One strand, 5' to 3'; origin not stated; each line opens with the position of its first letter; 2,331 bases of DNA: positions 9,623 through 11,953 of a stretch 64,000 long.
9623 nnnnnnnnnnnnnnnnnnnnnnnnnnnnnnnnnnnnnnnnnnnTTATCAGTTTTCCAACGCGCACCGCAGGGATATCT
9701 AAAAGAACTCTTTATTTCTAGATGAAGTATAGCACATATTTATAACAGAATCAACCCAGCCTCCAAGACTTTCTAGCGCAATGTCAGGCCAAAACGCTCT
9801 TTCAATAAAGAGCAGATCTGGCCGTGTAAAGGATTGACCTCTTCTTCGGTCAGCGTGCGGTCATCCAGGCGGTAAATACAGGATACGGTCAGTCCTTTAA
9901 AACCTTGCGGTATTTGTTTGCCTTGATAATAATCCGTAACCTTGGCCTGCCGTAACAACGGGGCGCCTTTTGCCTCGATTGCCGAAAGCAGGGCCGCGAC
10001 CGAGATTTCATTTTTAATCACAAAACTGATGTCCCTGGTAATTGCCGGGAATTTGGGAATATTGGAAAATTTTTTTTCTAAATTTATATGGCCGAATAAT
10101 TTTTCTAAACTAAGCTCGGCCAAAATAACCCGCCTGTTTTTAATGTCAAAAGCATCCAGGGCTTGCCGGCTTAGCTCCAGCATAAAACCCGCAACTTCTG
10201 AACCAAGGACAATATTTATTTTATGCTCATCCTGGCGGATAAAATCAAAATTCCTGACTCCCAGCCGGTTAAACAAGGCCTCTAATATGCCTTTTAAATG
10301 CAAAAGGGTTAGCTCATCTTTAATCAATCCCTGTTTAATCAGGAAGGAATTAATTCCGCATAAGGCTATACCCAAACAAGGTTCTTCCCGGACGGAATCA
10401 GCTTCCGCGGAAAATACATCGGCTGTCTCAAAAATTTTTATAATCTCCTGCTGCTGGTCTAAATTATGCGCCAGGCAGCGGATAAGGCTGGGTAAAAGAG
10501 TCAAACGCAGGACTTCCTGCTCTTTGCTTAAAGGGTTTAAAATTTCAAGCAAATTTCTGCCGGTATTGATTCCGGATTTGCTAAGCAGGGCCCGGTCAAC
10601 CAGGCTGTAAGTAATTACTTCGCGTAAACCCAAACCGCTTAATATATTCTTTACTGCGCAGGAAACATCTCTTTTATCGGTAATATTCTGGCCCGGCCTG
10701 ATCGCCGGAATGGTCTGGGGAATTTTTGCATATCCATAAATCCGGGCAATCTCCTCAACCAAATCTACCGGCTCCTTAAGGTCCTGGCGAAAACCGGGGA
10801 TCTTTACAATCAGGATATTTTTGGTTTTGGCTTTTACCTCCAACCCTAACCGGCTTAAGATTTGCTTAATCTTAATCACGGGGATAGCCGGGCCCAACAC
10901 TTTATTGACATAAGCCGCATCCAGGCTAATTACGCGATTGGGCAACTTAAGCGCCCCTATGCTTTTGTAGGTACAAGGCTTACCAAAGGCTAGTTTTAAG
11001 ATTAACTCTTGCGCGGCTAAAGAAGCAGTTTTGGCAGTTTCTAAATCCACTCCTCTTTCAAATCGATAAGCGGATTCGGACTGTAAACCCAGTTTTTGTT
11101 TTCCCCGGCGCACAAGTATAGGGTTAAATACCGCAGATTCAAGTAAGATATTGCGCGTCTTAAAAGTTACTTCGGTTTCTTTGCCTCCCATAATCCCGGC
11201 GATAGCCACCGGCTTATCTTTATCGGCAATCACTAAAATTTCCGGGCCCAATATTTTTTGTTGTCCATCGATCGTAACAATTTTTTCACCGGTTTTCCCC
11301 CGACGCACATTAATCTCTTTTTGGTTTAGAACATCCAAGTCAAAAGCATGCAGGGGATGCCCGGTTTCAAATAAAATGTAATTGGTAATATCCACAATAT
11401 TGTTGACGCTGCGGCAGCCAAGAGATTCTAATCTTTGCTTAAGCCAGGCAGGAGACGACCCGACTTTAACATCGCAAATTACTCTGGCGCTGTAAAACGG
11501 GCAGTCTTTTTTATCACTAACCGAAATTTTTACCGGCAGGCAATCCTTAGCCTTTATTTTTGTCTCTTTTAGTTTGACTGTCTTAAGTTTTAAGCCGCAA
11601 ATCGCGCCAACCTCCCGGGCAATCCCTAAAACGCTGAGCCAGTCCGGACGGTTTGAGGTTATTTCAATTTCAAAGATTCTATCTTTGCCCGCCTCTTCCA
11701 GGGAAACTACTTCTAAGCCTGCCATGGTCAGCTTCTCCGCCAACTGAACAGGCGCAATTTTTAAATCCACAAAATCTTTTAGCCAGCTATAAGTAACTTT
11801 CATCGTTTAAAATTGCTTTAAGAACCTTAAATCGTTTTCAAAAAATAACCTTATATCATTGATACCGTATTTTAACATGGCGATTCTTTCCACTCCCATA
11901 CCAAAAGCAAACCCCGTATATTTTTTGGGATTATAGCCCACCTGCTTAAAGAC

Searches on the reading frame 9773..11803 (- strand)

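Call 12: search_protein_families(library=pfam, proteins=[window:9773-11803:-], max_evalue=0.0001)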
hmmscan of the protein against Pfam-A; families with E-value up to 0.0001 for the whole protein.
window:9773-11803:- (676 aa): 4 families
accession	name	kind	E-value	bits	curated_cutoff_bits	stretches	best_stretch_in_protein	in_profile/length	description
PF03483.22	B3_4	-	1.2e-64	217.5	29.3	1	101-272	2-173/174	B3/4 domain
PF17759.6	tRNA_synthFbeta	-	7e-38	130.7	22.4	1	361-566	1-214/214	Phenylalanyl tRNA synthetase beta chain CLM domain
PF03147.19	FDX-ACB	-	2e-26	92.7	31.1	1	583-676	1-94/94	Ferredoxin-fold anticodon binding domain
PF03484.21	B5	-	3e-24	85.4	28.6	1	292-358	1-67/67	tRNA synthetase B5 domain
